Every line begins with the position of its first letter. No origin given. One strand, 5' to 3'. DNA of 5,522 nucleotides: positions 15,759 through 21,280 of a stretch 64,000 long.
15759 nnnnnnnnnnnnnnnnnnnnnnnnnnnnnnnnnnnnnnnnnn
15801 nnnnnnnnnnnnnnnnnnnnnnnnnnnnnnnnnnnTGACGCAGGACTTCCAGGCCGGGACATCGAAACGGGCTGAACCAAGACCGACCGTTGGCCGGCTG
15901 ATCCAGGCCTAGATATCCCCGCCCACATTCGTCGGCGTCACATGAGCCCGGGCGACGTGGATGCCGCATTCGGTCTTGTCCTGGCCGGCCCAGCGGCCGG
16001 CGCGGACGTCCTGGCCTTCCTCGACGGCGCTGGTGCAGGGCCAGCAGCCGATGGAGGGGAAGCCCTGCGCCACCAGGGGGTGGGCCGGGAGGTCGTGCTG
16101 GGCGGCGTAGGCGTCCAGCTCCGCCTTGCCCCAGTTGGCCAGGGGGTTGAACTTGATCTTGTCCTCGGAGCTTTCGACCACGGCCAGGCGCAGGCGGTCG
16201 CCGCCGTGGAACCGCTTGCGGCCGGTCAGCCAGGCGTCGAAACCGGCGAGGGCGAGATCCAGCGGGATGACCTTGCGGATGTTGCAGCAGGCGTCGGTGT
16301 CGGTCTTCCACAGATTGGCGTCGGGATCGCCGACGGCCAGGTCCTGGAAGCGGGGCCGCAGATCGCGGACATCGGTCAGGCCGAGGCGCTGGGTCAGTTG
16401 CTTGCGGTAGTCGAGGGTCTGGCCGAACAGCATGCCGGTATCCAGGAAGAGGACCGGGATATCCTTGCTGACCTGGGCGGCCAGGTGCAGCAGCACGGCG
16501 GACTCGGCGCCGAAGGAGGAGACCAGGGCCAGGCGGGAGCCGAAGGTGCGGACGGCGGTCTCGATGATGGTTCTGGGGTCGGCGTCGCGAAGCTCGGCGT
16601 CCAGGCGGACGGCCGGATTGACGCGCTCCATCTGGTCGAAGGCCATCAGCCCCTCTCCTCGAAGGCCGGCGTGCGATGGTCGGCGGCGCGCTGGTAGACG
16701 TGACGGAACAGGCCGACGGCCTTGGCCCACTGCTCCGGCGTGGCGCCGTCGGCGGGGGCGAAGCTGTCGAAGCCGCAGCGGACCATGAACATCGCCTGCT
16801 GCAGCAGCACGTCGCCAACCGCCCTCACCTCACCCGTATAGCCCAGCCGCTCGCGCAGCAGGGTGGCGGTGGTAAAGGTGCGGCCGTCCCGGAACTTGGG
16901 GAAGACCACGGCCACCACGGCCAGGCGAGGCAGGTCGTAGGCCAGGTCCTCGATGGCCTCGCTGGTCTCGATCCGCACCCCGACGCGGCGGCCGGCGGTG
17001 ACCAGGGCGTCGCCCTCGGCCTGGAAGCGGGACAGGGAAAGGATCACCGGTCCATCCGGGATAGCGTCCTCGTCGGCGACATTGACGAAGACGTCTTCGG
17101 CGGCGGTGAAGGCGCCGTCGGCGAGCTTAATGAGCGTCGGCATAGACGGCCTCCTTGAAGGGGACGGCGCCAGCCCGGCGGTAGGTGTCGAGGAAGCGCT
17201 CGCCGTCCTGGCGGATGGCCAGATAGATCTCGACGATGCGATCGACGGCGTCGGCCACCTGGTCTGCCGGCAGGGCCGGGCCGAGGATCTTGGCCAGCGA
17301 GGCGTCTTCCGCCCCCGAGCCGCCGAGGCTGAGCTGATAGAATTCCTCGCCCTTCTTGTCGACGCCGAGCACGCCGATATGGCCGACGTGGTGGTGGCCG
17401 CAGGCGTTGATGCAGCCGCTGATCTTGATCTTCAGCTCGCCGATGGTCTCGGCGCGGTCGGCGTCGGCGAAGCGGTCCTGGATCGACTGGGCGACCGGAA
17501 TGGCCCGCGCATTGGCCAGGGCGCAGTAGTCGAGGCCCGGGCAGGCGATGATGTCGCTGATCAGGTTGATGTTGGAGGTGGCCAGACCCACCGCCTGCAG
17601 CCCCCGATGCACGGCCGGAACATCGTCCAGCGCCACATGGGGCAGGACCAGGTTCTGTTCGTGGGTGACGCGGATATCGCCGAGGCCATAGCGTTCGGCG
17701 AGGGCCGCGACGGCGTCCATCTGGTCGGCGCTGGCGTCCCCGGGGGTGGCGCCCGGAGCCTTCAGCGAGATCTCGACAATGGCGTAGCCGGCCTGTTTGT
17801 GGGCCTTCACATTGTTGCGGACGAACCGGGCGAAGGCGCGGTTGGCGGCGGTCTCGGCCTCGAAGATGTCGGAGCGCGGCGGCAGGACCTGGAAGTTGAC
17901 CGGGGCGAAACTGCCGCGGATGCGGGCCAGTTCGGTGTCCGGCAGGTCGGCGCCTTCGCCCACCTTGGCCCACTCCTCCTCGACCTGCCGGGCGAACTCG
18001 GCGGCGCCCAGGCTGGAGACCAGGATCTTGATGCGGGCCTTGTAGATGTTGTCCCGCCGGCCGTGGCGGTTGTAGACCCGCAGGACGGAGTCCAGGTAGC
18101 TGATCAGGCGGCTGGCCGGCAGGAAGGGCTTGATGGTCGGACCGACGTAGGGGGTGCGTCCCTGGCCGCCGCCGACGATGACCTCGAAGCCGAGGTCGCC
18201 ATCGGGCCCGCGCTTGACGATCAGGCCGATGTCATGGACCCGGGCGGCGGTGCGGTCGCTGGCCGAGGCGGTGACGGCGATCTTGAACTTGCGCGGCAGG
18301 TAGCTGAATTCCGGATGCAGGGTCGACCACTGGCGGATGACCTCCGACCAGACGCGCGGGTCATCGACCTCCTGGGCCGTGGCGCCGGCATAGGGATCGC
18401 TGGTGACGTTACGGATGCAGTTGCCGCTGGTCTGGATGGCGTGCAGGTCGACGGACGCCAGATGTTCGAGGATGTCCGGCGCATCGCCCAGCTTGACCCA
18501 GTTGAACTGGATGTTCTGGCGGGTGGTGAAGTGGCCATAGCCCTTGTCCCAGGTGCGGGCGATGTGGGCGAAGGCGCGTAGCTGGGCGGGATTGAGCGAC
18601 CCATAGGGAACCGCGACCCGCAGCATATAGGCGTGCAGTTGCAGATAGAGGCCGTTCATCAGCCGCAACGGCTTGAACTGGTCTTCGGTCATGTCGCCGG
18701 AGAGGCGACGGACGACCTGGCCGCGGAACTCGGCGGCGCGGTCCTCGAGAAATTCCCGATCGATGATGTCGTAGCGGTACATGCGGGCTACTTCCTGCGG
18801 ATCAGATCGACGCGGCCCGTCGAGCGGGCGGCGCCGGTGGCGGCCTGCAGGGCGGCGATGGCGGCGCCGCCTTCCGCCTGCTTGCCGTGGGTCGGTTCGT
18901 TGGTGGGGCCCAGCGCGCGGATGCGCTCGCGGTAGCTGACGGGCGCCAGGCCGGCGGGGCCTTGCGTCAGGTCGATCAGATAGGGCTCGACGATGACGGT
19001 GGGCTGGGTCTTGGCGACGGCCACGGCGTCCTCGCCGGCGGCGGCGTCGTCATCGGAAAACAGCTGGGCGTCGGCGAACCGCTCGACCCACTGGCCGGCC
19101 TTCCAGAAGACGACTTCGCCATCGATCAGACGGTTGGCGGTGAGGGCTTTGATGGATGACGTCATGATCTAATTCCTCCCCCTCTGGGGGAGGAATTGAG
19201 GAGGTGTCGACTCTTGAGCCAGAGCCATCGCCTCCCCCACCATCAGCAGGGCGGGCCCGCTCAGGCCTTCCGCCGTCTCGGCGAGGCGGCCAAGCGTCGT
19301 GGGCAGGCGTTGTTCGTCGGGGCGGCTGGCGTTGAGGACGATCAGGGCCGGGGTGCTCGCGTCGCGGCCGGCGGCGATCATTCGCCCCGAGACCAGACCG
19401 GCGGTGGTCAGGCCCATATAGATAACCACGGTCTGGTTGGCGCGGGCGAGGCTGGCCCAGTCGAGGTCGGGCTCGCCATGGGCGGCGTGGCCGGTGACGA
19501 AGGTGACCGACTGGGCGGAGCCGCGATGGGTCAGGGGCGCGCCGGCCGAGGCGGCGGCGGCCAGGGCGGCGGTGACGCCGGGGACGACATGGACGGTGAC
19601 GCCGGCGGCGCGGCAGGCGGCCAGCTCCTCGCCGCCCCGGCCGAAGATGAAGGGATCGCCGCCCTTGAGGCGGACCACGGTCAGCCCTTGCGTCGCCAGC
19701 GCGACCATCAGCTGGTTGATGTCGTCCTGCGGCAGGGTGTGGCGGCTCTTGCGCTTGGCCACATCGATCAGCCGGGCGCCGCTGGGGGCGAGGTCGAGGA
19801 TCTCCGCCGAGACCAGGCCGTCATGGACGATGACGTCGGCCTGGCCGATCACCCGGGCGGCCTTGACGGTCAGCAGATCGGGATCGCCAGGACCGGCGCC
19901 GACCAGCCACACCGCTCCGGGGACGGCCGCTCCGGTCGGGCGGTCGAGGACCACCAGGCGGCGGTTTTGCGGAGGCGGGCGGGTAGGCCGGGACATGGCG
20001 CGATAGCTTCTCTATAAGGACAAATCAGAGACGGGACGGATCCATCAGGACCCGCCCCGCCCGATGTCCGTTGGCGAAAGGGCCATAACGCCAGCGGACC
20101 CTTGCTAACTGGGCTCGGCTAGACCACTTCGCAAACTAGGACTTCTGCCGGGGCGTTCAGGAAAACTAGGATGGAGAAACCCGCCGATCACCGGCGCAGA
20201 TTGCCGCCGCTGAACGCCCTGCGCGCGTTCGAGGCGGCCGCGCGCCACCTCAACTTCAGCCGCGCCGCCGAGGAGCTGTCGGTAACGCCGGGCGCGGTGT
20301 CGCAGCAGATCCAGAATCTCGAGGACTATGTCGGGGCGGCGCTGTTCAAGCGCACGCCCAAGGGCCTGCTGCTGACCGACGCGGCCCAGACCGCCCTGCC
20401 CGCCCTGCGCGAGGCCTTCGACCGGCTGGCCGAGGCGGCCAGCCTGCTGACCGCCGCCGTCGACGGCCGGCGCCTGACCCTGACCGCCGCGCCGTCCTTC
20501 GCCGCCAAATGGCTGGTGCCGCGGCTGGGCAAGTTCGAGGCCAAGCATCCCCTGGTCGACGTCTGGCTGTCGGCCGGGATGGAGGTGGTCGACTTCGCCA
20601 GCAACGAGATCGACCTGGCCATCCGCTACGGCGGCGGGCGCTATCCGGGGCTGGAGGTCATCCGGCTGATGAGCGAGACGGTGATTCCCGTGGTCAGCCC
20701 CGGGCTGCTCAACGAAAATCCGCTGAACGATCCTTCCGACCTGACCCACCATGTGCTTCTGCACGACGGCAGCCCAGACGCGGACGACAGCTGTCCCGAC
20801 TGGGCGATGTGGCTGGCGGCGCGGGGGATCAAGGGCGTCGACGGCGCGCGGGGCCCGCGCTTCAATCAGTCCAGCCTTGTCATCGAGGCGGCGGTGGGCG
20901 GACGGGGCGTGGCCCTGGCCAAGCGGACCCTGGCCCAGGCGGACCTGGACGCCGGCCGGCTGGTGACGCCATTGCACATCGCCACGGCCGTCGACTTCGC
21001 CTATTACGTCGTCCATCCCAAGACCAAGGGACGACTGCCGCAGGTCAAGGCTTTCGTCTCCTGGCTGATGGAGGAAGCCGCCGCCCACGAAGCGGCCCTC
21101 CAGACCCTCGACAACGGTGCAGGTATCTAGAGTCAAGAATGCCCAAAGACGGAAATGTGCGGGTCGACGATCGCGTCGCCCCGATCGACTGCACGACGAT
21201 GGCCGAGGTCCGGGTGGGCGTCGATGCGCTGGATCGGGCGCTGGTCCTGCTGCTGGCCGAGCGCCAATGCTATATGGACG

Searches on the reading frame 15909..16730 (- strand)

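Call 74: search_protein_families(library=pfam, proteins=[window:15909-16730:-], max_evalue=0.0001)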
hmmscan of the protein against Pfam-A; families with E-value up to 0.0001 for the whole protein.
window:15909-16730:- (273 aa): 1 family
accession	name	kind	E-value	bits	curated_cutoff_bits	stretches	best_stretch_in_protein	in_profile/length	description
PF01507.26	PAPS_reduct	-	8.2e-41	140.4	22.5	1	67-235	2-175/175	Phosphoadenosine phosphosulfate reductase domain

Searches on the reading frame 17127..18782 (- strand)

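Call 74: search_protein_families(library=pfam, proteins=[window:17127-18782:-], max_evalue=0.0001)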
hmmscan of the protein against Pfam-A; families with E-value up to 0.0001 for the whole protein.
window:17127-18782:- (551 aa): 2 families
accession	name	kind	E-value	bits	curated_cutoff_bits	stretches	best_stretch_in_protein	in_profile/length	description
PF01077.27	NIR_SIR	-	3.5e-62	209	27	2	119-273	1-156/158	Nitrite and sulphite reductase 4Fe-4S domain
PF03460.22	NIR_SIR_ferr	-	1.6e-36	124.3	24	2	52-110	10-68/69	Nitrite/Sulfite reductase ferredoxin-like half domain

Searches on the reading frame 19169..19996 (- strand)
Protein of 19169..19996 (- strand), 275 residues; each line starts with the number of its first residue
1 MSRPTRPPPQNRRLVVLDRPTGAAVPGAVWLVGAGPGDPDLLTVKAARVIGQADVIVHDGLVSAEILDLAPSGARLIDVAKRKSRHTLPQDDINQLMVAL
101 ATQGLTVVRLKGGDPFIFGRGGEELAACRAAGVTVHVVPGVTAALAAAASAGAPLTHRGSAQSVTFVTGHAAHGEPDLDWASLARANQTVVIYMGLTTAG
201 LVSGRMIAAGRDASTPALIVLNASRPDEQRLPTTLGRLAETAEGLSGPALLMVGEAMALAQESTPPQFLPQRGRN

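Call 74: search_protein_families(library=pfam, proteins=[window:19169-19996:-], max_evalue=0.0001)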
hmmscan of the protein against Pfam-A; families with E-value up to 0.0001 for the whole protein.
window:19169-19996:- (275 aa): 1 family
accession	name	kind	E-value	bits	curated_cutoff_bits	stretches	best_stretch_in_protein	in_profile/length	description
PF00590.25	TP_methylase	-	1.8e-53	182.1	27.8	1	29-238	2-211/212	Tetrapyrrole (Corrin/Porphyrin) Methylases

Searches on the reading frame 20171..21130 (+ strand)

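Call 74: search_protein_families(library=pfam, proteins=[window:20171-21130:+], max_evalue=0.0001)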
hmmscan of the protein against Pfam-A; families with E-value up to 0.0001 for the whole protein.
window:20171-21130:+ (319 aa): 2 families
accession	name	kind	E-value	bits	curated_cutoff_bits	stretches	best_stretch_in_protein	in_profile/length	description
PF03466.25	LysR_substrate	-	4.2e-37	128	28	1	99-303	5-208/209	LysR substrate binding domain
PF00126.33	HTH_1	-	2.3e-21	75.9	26.6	1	14-73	1-60/60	Bacterial regulatory helix-turn-helix protein, lysR family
